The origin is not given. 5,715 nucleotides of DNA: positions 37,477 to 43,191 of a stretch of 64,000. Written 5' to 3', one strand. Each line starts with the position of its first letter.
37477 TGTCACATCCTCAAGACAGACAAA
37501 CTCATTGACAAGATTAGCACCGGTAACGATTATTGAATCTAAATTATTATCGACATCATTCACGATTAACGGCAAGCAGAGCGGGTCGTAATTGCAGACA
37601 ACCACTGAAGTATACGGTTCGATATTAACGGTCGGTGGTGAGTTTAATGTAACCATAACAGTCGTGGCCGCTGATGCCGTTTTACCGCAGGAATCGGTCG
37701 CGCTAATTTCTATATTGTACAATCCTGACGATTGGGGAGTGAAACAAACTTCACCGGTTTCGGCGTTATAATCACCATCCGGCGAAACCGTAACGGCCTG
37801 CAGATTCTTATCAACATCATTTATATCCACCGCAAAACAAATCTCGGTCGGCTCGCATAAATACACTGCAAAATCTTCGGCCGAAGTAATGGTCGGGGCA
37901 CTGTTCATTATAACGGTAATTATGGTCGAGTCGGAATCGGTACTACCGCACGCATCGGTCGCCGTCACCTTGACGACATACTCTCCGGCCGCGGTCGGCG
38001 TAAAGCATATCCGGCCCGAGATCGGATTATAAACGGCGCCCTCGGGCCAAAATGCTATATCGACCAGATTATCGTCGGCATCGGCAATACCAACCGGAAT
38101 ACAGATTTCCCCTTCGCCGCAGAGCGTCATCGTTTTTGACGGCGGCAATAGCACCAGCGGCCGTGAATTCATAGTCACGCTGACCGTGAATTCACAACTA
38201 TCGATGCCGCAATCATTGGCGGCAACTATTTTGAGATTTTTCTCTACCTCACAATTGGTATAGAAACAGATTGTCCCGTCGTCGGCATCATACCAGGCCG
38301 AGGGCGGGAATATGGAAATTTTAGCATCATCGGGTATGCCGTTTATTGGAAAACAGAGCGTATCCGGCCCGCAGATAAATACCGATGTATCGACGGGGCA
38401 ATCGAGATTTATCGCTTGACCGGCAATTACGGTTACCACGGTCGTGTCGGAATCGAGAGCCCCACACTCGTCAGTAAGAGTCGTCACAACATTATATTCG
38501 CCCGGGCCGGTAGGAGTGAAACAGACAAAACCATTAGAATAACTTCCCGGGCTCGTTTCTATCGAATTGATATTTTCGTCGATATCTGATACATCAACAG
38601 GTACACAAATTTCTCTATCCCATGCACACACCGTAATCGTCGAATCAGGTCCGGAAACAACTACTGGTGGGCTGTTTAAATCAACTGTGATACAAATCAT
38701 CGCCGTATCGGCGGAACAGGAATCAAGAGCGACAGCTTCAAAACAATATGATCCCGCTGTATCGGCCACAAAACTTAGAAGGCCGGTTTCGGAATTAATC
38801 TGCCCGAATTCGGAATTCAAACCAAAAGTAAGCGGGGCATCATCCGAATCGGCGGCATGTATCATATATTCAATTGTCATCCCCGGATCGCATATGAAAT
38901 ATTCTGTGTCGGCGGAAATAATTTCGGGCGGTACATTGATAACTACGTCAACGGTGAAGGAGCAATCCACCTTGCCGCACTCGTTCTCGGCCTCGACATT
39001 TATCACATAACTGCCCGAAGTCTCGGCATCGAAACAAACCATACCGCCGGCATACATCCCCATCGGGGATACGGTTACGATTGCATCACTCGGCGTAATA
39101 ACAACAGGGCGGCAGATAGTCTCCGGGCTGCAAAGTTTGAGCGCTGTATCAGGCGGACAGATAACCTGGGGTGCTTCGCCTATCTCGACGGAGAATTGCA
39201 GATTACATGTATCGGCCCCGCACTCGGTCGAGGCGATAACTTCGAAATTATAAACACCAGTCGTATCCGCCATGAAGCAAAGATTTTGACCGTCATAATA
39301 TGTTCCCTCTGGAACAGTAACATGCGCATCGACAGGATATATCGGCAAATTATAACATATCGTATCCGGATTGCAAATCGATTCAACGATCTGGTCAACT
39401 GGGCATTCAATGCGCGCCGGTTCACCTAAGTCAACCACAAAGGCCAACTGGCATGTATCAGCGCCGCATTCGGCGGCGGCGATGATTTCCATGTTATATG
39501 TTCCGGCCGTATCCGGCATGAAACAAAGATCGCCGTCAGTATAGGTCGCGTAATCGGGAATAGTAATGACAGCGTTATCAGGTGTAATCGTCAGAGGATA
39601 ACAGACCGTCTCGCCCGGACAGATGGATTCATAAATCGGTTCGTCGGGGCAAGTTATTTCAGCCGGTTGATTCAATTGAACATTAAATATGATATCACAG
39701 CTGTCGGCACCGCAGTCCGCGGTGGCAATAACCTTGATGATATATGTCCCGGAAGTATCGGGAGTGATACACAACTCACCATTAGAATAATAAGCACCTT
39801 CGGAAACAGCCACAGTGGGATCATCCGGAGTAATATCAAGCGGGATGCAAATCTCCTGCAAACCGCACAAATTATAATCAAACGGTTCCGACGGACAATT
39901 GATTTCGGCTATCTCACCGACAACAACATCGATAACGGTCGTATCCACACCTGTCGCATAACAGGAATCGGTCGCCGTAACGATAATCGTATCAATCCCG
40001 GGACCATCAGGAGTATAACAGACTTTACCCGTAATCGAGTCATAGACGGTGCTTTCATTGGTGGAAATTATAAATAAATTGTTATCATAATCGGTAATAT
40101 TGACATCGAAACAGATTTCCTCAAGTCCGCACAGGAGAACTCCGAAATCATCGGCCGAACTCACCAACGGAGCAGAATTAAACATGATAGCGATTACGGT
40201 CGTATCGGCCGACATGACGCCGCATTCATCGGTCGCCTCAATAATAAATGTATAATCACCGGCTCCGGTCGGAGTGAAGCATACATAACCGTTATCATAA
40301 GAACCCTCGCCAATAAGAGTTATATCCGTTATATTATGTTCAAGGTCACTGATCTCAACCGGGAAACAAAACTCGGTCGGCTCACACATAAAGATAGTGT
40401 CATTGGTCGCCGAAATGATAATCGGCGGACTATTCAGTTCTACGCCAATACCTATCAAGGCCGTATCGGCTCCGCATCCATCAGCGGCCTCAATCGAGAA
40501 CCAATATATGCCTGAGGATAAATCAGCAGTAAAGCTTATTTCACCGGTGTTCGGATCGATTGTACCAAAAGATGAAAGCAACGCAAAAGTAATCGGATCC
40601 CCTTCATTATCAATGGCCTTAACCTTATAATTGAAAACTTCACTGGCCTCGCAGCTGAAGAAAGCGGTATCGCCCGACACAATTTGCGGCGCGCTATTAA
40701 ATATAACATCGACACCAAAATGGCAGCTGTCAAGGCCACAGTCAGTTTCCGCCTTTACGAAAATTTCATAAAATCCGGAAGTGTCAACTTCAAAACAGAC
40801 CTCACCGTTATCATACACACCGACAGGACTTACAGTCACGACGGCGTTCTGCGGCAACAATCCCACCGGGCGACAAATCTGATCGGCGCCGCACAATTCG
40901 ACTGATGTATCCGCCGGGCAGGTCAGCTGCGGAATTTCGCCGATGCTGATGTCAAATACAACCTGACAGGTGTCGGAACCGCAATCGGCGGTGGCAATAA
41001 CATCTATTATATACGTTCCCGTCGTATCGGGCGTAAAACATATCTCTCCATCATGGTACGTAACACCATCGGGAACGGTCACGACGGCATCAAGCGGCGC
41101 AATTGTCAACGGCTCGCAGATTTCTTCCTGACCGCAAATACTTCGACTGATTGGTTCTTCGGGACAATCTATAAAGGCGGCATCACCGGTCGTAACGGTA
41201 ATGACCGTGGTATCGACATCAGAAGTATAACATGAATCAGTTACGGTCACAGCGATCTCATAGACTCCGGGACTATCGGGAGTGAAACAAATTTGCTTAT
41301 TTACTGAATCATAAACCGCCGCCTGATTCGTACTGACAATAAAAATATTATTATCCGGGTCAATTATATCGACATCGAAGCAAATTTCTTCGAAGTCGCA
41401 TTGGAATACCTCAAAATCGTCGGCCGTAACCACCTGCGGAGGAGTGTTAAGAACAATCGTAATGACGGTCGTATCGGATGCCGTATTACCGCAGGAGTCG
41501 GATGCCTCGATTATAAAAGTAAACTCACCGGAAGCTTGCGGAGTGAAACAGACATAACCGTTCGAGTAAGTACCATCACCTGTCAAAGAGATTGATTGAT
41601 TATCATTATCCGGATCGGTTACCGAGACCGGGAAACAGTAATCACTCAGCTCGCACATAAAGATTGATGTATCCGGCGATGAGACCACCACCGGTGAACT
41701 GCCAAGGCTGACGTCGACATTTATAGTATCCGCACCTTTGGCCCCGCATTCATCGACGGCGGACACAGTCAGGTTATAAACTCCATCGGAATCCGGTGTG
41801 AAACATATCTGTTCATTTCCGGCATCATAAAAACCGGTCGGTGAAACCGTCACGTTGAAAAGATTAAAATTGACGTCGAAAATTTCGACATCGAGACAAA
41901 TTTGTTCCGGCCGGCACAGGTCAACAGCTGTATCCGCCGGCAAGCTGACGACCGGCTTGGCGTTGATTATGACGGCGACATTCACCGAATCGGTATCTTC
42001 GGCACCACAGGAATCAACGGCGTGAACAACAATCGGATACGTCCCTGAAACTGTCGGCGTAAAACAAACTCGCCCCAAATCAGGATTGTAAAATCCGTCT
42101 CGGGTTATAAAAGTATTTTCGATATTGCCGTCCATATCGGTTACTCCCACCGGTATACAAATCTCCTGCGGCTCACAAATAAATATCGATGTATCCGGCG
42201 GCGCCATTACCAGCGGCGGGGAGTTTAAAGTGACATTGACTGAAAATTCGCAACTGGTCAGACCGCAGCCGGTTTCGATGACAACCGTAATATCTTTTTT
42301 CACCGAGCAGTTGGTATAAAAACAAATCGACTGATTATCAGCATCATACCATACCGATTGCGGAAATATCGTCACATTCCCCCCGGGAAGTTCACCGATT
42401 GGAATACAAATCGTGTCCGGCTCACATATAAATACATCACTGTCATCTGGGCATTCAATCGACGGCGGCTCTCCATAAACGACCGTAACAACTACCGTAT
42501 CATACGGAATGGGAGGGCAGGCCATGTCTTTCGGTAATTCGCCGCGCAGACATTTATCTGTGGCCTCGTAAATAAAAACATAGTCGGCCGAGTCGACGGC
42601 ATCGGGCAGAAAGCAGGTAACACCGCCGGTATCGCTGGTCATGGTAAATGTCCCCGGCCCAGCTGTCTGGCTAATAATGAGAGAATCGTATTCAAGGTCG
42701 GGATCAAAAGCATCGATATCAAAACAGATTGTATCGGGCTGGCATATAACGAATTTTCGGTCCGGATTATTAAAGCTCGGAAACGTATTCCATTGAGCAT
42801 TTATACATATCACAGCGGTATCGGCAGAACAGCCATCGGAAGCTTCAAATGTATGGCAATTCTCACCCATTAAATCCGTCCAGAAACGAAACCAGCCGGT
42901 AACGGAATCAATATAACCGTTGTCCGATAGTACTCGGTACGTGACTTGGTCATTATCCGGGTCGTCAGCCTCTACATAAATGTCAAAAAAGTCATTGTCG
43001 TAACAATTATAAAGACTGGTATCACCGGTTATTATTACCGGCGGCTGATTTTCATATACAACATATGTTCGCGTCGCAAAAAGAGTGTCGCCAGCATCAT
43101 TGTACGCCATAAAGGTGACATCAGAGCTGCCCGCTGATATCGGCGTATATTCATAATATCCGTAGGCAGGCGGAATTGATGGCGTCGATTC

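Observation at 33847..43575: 9.7-kb gene for a 3242-aa T9SS cargo built from about 30 Cys-rich HYR/Ig-like repeats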

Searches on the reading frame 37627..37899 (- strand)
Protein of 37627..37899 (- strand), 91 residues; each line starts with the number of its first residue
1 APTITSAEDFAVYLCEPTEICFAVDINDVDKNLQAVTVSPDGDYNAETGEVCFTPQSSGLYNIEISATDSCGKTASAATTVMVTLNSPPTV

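Call 9: search_protein_families(library=pfam, proteins=[window:37627-37899:-], max_evalue=10)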
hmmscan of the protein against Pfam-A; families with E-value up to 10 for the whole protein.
seq(91 aa): 10 families
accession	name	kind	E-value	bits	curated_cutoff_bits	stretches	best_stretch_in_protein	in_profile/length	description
PF17963.7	Big_9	-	0.0015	19.8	23.6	1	16-81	15-88/89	Bacterial Ig domain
PF24908.1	Ig_SIBA-E_2nd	-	0.0017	18.9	27.8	1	39-72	43-77/117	Integrin beta-like protein A-E, second Ig-like domain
PF19076.6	CshA_repeat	-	0.0037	18.3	27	1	30-83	46-103/103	Surface adhesin CshA repetitive domain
PF08329.16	ChitinaseA_N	-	0.027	14.6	21.2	1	39-83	65-107/133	Chitinase A, N-terminal domain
PF09136.16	Glucodextran_B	-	0.029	14.7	27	1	26-83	30-81/83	Glucodextranase, domain B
PF19077.6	Big_13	-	0.03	15.2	27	1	26-83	33-100/102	Bacterial Ig-like domain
PF07495.19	Y_Y_Y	-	0.03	14.7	26.6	1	42-83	25-62/65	Y_Y_Y domain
PF05345.18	He_PIG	-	0.034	15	24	1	45-84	55-96/96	Putative Ig domain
PF22352.2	K319L-like_PKD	-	0.042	14.3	27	1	45-83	46-84/84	K319L-like, PKD domain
PF00801.26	PKD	-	0.079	13.4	23.5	1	18-80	15-78/80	PKD domain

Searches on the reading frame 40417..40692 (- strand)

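Call 9: search_protein_families(library=pfam, proteins=[window:40417-40692:-], max_evalue=10)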
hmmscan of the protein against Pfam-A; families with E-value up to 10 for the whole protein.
seq(92 aa): 2 families
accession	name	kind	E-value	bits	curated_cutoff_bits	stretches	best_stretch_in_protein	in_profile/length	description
PF17963.7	Big_9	-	0.00014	23.2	23.6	1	6-79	7-85/89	Bacterial Ig domain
PF00028.23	Cadherin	-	0.15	12.9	28.8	1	44-72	45-76/93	Cadherin domain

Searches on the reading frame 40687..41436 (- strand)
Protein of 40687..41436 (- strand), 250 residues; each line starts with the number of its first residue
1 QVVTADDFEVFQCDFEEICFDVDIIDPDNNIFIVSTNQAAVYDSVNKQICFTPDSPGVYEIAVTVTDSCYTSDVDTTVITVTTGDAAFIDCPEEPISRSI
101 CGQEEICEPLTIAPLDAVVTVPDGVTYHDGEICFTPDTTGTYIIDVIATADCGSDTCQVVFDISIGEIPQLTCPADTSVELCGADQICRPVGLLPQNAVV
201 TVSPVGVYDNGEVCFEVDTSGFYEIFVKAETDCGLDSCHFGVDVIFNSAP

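Call 38: predict_structure(alignment_id=A3)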
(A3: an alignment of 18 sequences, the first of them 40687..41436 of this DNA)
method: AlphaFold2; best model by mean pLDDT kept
length: 250 residues; sequences in the alignment: 18
mean_pLDDT: 93.5   pTM: 0.63
mean pLDDT of the five models: 93.5, 93.0, 92.4, 92.3, 92.2
residues with pLDDT >= 90: 220; 70-90: 29; 50-70: 1; < 50: 0
segments of 3 or more residues with pLDDT < 50: none
pLDDT, mean of each block of 10 residues (from residue 1): 94 92 91 89 93 93 94 95 92 93 92 94 95 94 97 96 93 96 95 93 96 95 97 95 87
secondary structure, 60 per line:
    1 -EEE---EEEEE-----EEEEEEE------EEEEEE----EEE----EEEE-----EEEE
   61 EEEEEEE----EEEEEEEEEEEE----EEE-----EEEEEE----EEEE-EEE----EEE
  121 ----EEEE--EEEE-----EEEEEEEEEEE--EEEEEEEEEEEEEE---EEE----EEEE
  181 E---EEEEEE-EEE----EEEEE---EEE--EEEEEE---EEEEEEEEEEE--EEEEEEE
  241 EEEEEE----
elements in order: E2-4 E8-12 E18-24 E31-36 E41-43 E48-51 E57-67 E72-83 E88-90 E96-101 E106-109 E111-113 E118-120 E125-128 E131-134 E140-150 E153-166 E170-172 E177-181 E185-190 E192-194 E199-203 E207-209 E212-217 E221-231 E234-246
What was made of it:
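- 35344..43023 (-): Array of 30 Ig-like repeats (R01-R30), aa 185-2744. About 12 are type I (4 Cys plus Asp cluster), 13 are type II (6 Cys), and 5 are Cys-poor or irregular (R01, R02, R10, R17, R30). AF2 of aa 714-963 gives pLDDT 93.5 (call 38).
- On Bacterial Ig-like / PKD superfamily (Big_9, PKD): AF2 pLDDT 93.5 (call 38).
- AF2 of three consecutive repeats gives pLDDT 93.5 (call 38).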

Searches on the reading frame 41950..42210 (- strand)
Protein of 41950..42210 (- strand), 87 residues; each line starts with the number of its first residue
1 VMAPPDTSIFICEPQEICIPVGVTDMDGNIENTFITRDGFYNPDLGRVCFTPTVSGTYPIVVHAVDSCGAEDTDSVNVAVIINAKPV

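Call 9: search_protein_families(library=pfam, proteins=[window:41950-42210:-], max_evalue=10)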
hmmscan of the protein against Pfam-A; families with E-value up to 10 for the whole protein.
seq(87 aa): 1 family
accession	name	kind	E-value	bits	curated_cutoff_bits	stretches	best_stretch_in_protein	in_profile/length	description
PF22352.2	K319L-like_PKD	-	0.074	13.5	27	1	50-80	54-84/84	K319L-like, PKD domain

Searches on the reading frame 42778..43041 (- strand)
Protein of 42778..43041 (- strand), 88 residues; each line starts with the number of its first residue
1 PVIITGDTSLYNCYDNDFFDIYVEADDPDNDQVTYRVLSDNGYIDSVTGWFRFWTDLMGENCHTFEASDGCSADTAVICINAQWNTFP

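Call 18: search_protein_families(library=pfam, alignment_id=A1, max_evalue=10)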
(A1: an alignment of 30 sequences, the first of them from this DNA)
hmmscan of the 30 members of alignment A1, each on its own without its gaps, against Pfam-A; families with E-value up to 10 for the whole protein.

A. member 1, seq(88 aa): 0 families

B. families by the number of members that match (of 30 scanned): 29 families (the first 25 are shown)
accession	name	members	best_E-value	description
PF22352.2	K319L-like_PKD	7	0.0004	K319L-like, PKD domain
PF17963.7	Big_9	6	0.00014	Bacterial Ig domain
PF07495.19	Y_Y_Y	5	0.0012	Y_Y_Y domain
PF00801.26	PKD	4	0.0015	PKD domain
PF18911.6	PKD_4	4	0.03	PKD domain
PF05345.18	He_PIG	3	7.6e-05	Putative Ig domain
PF19077.6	Big_13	3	0.0093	Bacterial Ig-like domain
PF24908.1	Ig_SIBA-E_2nd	2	0.0016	Integrin beta-like protein A-E, second Ig-like domain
PF23664.1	Ig_Pom152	2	0.094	Nucleoporin pom152-like, immunoglobulin-like domain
PF01105.29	EMP24_GP25L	2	0.11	emp24/gp25L/p24 family/GOLD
PF19076.6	CshA_repeat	1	0.0034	Surface adhesin CshA repetitive domain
PF22060.2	Cep192_D1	1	0.0076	Cep192 domain 1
PF16506.10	DiSB-ORF2_chro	1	0.021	Putative virion glycoprotein of insect viruses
PF08329.16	ChitinaseA_N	1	0.025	Chitinase A, N-terminal domain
PF00630.25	Filamin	1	0.027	Filamin/ABP280 repeat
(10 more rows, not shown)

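Call 19: search_solved_structures(query=A1, max_evalue=10, show_alignments=2)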
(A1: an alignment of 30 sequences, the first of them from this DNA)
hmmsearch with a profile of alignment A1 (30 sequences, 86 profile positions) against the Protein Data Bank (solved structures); distinct sequences matched with E-value up to 10: 16.
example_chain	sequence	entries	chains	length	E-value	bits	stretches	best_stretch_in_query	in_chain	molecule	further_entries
2yn3_A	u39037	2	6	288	0.00019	24.6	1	31-84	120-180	PUTATIVE INNER MEMBRANE PROTEIN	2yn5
4m03_A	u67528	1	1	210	0.0014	21.8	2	21-83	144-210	Serine-rich adhesin for platelets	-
36gk_A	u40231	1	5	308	0.072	16.4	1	39-84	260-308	RTX protein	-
4m00_A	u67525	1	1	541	0.12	15.6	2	21-83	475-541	Serine-rich adhesin for platelets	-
9kvu_A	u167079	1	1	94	0.13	15.5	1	17-82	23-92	bacterial immunoglobulin domain B1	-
7p0e_A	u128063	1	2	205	0.14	15.4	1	21-64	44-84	Isoform 2 of Filamin-C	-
7ouu_A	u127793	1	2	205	0.16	15.3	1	21-64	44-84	Isoform 2 of Filamin-C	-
7ouv_A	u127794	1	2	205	0.16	15.3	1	21-64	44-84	Isoform 2 of Filamin-C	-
7biz_A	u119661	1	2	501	0.28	14.4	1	21-81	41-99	Cell surface protein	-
7skh_A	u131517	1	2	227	0.29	14.4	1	55-84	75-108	Cadherin-23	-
7bnw_A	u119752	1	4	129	0.45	13.8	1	5-38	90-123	nanobody nb18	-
2d7m_A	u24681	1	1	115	0.63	13.3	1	21-64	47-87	Filamin-C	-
8hqz_p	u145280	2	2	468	0.83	13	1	11-78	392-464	Tail tube protein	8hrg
3pms_A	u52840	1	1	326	1.2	12.5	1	39-74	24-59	Peptide:N-glycosidase F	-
3ten_A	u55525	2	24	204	1.6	12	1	10-71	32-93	CS2 hydrolase | Carbon disulfide hydrolase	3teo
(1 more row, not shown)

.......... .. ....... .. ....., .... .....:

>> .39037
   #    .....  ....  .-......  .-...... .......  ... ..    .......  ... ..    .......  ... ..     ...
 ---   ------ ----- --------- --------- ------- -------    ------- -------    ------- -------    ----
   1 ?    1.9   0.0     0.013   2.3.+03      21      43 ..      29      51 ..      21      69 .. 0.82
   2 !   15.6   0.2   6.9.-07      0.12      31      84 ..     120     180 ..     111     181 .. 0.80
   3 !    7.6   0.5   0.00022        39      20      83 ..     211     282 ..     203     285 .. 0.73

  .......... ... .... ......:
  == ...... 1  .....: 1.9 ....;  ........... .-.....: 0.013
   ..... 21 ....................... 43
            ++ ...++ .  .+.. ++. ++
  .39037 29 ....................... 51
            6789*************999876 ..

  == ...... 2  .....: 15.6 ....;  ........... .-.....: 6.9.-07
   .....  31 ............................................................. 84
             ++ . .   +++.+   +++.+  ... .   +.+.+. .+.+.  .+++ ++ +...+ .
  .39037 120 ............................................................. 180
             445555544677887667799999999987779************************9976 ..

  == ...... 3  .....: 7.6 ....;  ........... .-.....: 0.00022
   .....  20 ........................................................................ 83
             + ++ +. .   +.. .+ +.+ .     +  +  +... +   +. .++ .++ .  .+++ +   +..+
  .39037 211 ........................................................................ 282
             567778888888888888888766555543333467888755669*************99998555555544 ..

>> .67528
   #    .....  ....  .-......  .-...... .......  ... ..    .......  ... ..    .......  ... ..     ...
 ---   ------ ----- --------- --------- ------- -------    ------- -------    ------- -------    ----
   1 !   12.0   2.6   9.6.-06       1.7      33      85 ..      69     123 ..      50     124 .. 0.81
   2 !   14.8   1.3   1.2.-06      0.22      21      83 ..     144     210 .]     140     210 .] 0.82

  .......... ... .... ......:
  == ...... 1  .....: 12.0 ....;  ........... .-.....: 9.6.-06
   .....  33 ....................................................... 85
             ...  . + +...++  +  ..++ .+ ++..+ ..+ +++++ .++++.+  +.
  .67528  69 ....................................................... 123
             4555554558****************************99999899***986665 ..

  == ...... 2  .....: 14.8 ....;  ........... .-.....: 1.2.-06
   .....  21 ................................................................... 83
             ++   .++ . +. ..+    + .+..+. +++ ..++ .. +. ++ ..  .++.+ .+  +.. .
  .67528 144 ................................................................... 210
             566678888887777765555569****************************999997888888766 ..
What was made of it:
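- Profile hits to the giant-adhesin domains of SiiE and SraP (call 19).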
